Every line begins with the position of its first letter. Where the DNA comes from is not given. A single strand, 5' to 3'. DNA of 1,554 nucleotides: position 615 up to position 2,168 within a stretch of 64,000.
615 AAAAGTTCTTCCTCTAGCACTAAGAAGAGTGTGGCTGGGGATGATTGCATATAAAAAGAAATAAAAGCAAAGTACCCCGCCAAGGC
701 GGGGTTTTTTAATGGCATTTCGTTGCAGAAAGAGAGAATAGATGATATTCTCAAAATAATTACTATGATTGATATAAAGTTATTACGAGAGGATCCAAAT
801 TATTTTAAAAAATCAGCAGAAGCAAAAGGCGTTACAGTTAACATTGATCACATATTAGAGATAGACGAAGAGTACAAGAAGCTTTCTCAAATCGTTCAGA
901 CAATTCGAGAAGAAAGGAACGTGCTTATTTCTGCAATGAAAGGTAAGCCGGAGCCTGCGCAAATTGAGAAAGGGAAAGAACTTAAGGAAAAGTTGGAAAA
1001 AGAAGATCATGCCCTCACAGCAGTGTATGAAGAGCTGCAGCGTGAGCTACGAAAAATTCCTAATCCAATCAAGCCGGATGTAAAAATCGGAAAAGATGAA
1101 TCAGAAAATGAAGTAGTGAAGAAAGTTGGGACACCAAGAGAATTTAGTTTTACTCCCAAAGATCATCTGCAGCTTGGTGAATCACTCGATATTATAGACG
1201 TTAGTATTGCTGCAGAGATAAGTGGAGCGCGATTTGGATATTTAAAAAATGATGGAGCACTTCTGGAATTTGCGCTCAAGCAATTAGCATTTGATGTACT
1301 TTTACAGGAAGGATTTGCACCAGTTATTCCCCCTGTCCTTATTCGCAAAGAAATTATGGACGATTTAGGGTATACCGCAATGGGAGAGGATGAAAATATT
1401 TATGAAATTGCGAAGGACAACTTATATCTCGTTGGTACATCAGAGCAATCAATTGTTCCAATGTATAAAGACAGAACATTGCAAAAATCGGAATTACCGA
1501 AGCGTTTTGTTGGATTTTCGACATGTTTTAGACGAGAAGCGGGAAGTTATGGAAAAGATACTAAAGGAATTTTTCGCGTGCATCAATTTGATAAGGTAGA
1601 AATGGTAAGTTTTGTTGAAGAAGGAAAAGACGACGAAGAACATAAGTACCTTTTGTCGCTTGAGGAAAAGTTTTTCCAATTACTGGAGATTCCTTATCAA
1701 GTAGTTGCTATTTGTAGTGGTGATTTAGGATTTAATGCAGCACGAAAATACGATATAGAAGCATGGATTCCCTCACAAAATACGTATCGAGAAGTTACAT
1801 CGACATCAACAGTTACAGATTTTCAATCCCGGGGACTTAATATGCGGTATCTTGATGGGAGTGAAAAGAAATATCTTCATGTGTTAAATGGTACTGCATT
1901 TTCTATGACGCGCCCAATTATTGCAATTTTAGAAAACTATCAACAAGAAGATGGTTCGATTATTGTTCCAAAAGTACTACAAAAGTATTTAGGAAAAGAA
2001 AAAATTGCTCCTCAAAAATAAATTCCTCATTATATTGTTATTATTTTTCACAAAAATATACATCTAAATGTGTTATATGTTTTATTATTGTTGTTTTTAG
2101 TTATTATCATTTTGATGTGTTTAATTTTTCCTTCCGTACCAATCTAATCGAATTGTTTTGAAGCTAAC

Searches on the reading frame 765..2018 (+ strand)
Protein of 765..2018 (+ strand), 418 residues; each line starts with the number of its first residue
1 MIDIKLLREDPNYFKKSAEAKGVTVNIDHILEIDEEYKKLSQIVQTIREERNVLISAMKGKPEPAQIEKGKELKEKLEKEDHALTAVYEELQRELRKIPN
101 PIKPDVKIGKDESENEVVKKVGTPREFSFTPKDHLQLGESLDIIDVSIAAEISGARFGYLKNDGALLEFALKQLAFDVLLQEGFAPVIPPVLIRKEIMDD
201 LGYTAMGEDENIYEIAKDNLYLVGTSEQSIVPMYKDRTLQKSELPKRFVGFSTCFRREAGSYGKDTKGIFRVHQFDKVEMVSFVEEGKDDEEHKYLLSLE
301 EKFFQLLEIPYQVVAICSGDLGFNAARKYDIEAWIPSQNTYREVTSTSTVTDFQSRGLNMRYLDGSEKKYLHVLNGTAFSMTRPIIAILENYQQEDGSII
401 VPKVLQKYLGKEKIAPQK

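Call 10: find_related_loci(query=window:765-2018:+, collection=genome_contigs, flank=3000)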
Query window:765-2018:+ (418 aa) in genome_contigs; peptide patterns used: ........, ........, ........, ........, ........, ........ (x = any residue, [..] = any of these).
600 stretches matched a pattern (row limit reached: there are more); 591 encode a relative of the query (tblastn E <= 1e-3); the best 80 are kept; 80 distinct loci.
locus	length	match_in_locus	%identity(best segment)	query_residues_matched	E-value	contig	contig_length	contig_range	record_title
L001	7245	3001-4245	65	1-415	0e+0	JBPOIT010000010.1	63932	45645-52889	MAG: Candidatus Levyibacteriota bacterium isolate MAG_784 c_000000578653, whole genome shotgun sequence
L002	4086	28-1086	69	66-418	1e-161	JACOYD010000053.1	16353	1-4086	MAG: Candidatus Microgenomates bacterium isolate NC_groundwater_170_Ag_S-0.1um_42_15 S4_GD2017_2_S1_scaffold_2270, whole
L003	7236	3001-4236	53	1-417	4e-150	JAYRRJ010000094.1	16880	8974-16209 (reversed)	MAG: Candidatus Levyibacteriota bacterium isolate XM1_ASGE3bin.27 k141_574506, whole genome shotgun sequence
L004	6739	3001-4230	54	1-417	8e-142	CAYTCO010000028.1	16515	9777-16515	MAG TPA_asm: uncultured Gammaproteobacteria bacterium isolate SRP286056_co1_355 genome assembly, contig: NODE_4258_lengt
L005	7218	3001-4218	49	1-413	3e-127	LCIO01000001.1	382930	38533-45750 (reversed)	MAG: Candidatus Wolfebacteria bacterium GW2011_GWA1_44_24 UW50_C0001, whole genome shotgun sequence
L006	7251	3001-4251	48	1-410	2e-126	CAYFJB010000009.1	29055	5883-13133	MAG TPA_asm: uncultured Candidatus Saccharibacteria bacterium isolate ERP013524_co1_131 genome assembly, contig: NODE_24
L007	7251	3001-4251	48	1-410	5e-122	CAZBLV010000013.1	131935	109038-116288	MAG TPA_asm: uncultured Candidatus Saccharibacteria bacterium isolate SRP067234_co1_8 genome assembly, contig: k99_30216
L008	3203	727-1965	47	1-415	8e-125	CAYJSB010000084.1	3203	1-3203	MAG TPA_asm: uncultured Candidatus Saccharibacteria bacterium isolate ERP125453_co1_310 genome assembly, contig: NODE_43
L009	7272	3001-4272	44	1-415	5e-120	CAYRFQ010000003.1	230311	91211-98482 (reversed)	MAG TPA_asm: uncultured Alcaligenaceae bacterium isolate SRP128890_co1_8 genome assembly, contig: NODE_31_length_230311_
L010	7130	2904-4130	45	1-415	2e-117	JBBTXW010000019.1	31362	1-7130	MAG: Patescibacteria group bacterium isolate H51-bin053_1 H51_bin053_1_000000000019, whole genome shotgun sequence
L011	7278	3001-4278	45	1-415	1e-115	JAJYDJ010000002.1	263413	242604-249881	MAG: bacterium isolate BP9.bin93 NODE_31_length_263413_cov_2.950484, whole genome shotgun sequence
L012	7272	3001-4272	43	1-414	7e-115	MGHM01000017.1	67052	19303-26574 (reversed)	MAG: Candidatus Woesebacteria bacterium RIFCSPLOWO2_01_FULL_44_24b rifcsplowo2_01_scaffold_438, whole genome shotgun seq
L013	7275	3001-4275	44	1-409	7e-113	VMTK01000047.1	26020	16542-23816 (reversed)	MAG: Candidatus Falkowbacteria bacterium isolate S3_17 k141_9412, whole genome shotgun sequence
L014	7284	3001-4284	42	1-417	1e-111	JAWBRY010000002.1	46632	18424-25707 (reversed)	MAG: Candidatus Bathyarchaeia archaeon isolate JZ-1_201705_bins_87 JZ-1_201705_bins_87_scaffold_2, whole genome shotgun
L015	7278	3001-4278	44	1-418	2e-110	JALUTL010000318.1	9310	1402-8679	MAG: Candidatus Heimdallarchaeota archaeon isolate S146_metabat2_scaf2bin.271 S146_NODE_5371_length_9310_cov_1.750408, w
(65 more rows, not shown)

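Call 14: find_related_loci(query=window:765-2018:+, collection=metagenome_contigs, flank=1500)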
Query window:765-2018:+ (418 aa) in metagenome_contigs; peptide patterns used: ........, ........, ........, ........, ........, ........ (x = any residue, [..] = any of these).
600 stretches matched a pattern (row limit reached: there are more); 564 encode a relative of the query (tblastn E <= 1e-3); the best 80 are kept; 80 distinct loci.
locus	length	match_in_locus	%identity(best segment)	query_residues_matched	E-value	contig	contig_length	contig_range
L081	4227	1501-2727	68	1-410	0e+0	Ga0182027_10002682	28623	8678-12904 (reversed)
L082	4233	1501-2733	59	1-417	2e-163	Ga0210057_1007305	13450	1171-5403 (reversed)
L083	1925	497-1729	56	1-418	6e-164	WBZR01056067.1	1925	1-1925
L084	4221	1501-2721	54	1-414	6e-143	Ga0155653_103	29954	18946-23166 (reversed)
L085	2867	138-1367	51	1-417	1e-141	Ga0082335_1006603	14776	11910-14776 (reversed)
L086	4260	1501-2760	52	1-416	5e-138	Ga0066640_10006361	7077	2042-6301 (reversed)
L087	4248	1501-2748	51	1-418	2e-135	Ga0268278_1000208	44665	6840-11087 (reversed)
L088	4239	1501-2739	50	1-416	5e-135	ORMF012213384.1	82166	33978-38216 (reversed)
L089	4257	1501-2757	49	1-415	1e-133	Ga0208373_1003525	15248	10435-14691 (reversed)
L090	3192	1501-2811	49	1-413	1e-130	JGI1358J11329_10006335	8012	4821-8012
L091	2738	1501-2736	50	1-409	4e-131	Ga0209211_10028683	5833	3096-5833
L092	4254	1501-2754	46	1-410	2e-124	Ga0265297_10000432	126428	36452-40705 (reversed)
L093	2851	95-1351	48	1-414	2e-125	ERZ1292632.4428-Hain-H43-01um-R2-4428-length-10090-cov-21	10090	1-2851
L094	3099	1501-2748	46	1-412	2e-127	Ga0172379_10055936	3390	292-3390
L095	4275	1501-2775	49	1-414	8e-123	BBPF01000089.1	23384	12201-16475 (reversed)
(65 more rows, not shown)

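Call 15: find_homologous_proteins(query=window:765-2018:+, max_evalue=1e-100)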
Query window:765-2018:+ (418 aa): 6788 proteins with E <= 1e-100 among 8000 candidates; the best 120 are listed.
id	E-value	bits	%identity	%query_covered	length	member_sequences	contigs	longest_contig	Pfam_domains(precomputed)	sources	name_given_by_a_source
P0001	3.0e-231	785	83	99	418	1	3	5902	PF00587.31,PF02403.28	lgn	-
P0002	2.5e-229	779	81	100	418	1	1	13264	PF00587.31,PF02403.28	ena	-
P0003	1.1e-227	774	82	100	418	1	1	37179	PF00587.31,PF02403.28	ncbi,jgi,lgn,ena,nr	ncbi:MAG TPA: serine--tRNA ligase [Candidatus Eisenbacteria bacterium]|nr:serine--tRNA ligase [Candi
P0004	2.0e-227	773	82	100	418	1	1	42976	PF00587.31,PF02403.28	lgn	-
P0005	1.1e-226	770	80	100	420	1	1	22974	PF00587.31,PF02403.28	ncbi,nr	ncbi:MAG TPA: serine--tRNA ligase [Patescibacteria group bacterium]|nr:serine--tRNA ligase [Patescib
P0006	4.8e-226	768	81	100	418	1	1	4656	PF00587.31,PF02403.28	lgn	-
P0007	1.2e-225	767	80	100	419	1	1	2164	PF00587.31,PF02403.28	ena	-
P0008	1.6e-225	767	81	100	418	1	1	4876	PF00587.31,PF02403.28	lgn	-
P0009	2.6e-225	766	81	100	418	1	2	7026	PF00587.31,PF02403.28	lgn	-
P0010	1.4e-224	764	80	100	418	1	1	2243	PF00587.31,PF02403.28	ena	-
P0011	4.5e-224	762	83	99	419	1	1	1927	PF00587.31,PF02403.28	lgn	-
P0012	7.8e-224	761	81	100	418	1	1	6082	PF00587.31,PF02403.28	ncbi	-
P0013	1.0e-222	757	80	100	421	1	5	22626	PF00587.31,PF02403.28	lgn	-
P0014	8.5e-222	754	80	100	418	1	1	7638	PF00587.31,PF02403.28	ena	-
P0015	2.0e-221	753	80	100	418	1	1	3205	PF00587.31,PF02403.28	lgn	-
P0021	8.9e-219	744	79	100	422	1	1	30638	PF00587.31,PF02403.28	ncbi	-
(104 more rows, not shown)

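Call 16: find_encoding_contigs(protein=P0003, flank=1500, max_places=3)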
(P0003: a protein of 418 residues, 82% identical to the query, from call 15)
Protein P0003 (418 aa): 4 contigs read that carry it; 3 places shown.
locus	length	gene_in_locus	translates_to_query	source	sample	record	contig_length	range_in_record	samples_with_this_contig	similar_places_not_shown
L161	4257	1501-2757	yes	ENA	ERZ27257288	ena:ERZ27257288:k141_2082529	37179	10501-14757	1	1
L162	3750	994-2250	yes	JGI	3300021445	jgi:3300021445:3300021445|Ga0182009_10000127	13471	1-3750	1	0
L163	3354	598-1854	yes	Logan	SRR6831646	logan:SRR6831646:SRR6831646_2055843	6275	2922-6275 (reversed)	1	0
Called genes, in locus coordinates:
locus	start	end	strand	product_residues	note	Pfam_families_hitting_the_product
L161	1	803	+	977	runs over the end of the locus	PF01406:tRNA-synt_1e (weak), PF01921:tRNA-synt_1f, PF03483:B3_4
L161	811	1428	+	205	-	PF01725:Ham1p_like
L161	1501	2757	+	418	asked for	PF02403:Seryl_tRNA_N, PF00587:tRNA-synt_2b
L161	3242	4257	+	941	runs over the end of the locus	PF07517:SecA_DEAD, PF01043:SecA_PP_bind, PF21090:P-loop_SecA, PF07516:SecA_SW, PF02810:SEC-C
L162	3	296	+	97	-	?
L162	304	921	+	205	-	PF01725:Ham1p_like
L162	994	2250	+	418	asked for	PF02403:Seryl_tRNA_N, PF00587:tRNA-synt_2b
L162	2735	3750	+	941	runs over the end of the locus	PF07517:SecA_DEAD, PF01043:SecA_PP_bind, PF21090:P-loop_SecA, PF07516:SecA_SW, PF02810:SEC-C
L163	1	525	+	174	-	?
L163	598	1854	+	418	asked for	PF02403:Seryl_tRNA_N, PF00587:tRNA-synt_2b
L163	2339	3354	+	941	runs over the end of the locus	PF07517:SecA_DEAD, PF01043:SecA_PP_bind, PF21090:P-loop_SecA, PF07516:SecA_SW, PF02810:SEC-C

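Call 17: find_encoding_contigs(protein=P0004, flank=1500, max_places=3)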
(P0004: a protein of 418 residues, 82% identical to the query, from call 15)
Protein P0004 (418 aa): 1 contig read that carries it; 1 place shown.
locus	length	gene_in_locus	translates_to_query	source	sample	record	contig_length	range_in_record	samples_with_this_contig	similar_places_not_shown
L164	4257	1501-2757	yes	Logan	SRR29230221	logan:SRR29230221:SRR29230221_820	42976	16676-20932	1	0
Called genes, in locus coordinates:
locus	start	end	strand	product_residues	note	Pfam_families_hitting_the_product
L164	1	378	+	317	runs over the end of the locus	PF00389:2-Hacid_dh, PF02826:2-Hacid_dh_C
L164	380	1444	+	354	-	PF00266:Aminotran_5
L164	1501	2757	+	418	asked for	PF02403:Seryl_tRNA_N, PF00587:tRNA-synt_2b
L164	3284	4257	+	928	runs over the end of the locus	PF07517:SecA_DEAD, PF01043:SecA_PP_bind, PF21090:P-loop_SecA, PF07516:SecA_SW, PF02810:SEC-C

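Call 18: find_encoding_contigs(protein=P0002, flank=1500, max_places=3)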
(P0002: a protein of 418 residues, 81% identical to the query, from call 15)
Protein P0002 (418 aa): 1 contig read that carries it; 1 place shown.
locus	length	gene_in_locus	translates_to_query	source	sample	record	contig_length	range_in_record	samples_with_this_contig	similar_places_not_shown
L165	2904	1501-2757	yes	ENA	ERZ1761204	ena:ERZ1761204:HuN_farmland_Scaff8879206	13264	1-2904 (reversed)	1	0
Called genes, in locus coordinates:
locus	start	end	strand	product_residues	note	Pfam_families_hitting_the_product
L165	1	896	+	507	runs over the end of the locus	PF01406:tRNA-synt_1e (weak), PF01921:tRNA-synt_1f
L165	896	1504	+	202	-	PF01725:Ham1p_like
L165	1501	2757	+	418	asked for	PF02403:Seryl_tRNA_N, PF00587:tRNA-synt_2b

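Call 19: find_encoding_contigs(protein=P0001, flank=1500, max_places=3)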
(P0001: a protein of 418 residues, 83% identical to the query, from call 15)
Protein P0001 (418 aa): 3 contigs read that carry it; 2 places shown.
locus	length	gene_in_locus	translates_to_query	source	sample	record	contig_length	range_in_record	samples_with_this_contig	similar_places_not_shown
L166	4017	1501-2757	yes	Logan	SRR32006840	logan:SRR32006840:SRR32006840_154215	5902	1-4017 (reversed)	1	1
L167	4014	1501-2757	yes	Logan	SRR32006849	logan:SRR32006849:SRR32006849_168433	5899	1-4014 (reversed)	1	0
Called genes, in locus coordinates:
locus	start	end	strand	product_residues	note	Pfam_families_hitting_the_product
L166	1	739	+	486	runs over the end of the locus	PF01336:tRNA_anti-codon, PF00152:tRNA-synt_2, PF01409:tRNA-synt_2d (faint)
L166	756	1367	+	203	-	PF01725:Ham1p_like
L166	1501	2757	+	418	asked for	PF02403:Seryl_tRNA_N, PF00587:tRNA-synt_2b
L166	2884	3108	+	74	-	-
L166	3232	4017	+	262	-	?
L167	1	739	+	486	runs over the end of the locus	PF01336:tRNA_anti-codon, PF00152:tRNA-synt_2, PF01409:tRNA-synt_2d (faint)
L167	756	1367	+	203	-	PF01725:Ham1p_like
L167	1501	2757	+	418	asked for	PF02403:Seryl_tRNA_N, PF00587:tRNA-synt_2b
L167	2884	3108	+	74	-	-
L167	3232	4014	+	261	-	?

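Call 22: find_encoding_contigs(protein=P0005, flank=1200, max_places=2)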
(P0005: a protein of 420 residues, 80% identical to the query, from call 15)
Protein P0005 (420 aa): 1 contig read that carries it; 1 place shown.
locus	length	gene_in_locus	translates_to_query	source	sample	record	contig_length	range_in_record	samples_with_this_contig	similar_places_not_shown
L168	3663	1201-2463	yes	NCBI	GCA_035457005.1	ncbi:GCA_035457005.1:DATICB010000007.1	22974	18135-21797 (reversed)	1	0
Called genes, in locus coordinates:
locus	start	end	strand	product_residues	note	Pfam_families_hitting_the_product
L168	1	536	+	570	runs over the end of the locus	PF01921:tRNA-synt_1f, PF03483:B3_4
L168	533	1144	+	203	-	PF01725:Ham1p_like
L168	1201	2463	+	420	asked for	PF02403:Seryl_tRNA_N, PF00587:tRNA-synt_2b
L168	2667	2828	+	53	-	-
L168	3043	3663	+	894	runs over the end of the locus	PF07517:SecA_DEAD, PF01043:SecA_PP_bind, PF21090:P-loop_SecA, PF07516:SecA_SW, PF02810:SEC-C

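Call 23: find_encoding_contigs(protein=P0013, flank=1200, max_places=2)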
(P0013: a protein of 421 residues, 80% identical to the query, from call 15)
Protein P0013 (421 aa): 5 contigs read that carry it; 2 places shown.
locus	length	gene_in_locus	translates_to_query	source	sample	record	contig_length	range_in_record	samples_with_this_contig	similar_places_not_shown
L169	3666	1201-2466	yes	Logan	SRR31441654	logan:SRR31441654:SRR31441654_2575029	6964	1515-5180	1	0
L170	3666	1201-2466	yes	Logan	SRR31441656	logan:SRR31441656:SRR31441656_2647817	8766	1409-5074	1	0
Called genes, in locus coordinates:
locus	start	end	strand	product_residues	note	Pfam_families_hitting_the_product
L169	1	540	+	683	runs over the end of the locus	?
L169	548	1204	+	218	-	PF01725:Ham1p_like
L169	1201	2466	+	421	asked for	PF02403:Seryl_tRNA_N, PF00587:tRNA-synt_2b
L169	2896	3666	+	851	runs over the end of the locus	?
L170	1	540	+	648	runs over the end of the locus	?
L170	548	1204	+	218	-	PF01725:Ham1p_like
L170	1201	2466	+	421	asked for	PF02403:Seryl_tRNA_N, PF00587:tRNA-synt_2b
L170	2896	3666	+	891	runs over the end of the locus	PF07517:SecA_DEAD, PF01043:SecA_PP_bind, PF21090:P-loop_SecA, PF07516:SecA_SW, PF02810:SEC-C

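Call 24: find_encoding_contigs(protein=P0021, flank=1200, max_places=2)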
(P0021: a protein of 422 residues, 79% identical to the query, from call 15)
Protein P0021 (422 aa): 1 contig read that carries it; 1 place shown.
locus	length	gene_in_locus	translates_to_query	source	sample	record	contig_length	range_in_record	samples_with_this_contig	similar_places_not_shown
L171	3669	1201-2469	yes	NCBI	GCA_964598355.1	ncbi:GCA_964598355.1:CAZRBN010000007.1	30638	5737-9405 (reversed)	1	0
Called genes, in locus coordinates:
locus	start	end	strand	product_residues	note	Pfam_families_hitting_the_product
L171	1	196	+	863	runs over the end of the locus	PF01336:tRNA_anti-codon, PF00152:tRNA-synt_2, PF01409:tRNA-synt_2d (faint), PF09391:DUF2000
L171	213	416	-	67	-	-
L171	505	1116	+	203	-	PF01725:Ham1p_like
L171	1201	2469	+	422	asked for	PF02403:Seryl_tRNA_N, PF00587:tRNA-synt_2b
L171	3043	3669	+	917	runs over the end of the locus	PF07517:SecA_DEAD, PF01043:SecA_PP_bind, PF21090:P-loop_SecA, PF07516:SecA_SW, PF02810:SEC-C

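Call 25: find_encoding_contigs(protein=P0012, flank=1200, max_places=2)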
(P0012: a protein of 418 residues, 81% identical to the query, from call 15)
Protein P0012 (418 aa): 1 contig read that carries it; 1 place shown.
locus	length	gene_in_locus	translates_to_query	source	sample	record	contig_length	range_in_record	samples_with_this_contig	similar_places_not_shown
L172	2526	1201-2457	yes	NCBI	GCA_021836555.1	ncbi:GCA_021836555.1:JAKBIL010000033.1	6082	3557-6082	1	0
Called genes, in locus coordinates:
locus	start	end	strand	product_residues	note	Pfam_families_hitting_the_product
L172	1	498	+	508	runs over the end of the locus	PF01921:tRNA-synt_1f, PF01406:tRNA-synt_1e (faint)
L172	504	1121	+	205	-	PF01725:Ham1p_like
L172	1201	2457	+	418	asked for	PF02403:Seryl_tRNA_N, PF00587:tRNA-synt_2b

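Call 26: find_encoding_contigs(protein=P0009, flank=1200, max_places=2)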
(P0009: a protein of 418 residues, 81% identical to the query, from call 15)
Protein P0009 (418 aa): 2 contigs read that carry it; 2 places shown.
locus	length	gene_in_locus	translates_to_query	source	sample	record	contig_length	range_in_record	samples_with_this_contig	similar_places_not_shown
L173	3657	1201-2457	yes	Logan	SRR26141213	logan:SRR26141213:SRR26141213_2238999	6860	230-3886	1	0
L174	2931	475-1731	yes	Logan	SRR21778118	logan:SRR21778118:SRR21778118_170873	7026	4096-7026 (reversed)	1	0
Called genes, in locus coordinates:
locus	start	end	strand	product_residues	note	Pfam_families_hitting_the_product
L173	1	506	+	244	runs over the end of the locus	?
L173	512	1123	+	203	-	PF01725:Ham1p_like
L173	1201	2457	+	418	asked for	PF02403:Seryl_tRNA_N, PF00587:tRNA-synt_2b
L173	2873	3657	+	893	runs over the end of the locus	PF07517:SecA_DEAD, PF01043:SecA_PP_bind, PF21090:P-loop_SecA, PF07516:SecA_SW, PF02810:SEC-C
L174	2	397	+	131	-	?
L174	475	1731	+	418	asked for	PF02403:Seryl_tRNA_N, PF00587:tRNA-synt_2b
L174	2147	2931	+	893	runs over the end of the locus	PF07517:SecA_DEAD, PF01043:SecA_PP_bind, PF21090:P-loop_SecA, PF07516:SecA_SW, PF02810:SEC-C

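Call 44: find_encoding_contigs(protein=P0011, flank=1200, max_places=2)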
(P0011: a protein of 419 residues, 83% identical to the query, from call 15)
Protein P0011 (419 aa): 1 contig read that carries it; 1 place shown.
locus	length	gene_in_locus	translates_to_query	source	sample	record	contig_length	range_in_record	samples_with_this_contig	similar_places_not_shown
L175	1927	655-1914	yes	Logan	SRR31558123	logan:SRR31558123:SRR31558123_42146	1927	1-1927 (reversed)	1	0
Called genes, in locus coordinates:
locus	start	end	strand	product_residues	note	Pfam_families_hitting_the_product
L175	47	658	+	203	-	PF01725:Ham1p_like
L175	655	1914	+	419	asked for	PF02403:Seryl_tRNA_N, PF00587:tRNA-synt_2b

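Call 45: find_encoding_contigs(protein=P0006, flank=1200, max_places=2)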
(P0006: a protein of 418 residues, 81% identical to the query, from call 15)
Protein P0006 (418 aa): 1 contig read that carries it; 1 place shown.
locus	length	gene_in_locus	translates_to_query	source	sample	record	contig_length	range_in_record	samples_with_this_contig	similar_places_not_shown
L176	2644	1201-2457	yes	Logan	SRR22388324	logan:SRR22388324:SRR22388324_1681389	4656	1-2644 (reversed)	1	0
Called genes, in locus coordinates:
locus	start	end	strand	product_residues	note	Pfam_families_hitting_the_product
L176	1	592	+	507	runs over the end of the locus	PF01921:tRNA-synt_1f, PF01406:tRNA-synt_1e (weak), PF19269:Anticodon_2 (weak)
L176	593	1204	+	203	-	PF01725:Ham1p_like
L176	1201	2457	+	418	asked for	PF02403:Seryl_tRNA_N, PF00587:tRNA-synt_2b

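Call 63: search_protein_families(library=pfam, proteins=[window:765-2018:+], max_evalue=0.01)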
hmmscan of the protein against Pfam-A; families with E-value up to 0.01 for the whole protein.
window:765-2018:+ (418 aa): 2 families
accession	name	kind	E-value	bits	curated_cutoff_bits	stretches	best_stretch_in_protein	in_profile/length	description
PF00587.30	tRNA-synt_2b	-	1.2e-34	120.4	29.3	1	217-392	8-179/179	tRNA synthetase class II core domain (G, H, P, S and T)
PF02403.27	Seryl_tRNA_N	-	5e-17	62.5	28.2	1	1-100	1-106/108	Seryl-tRNA synthetase N-terminal domain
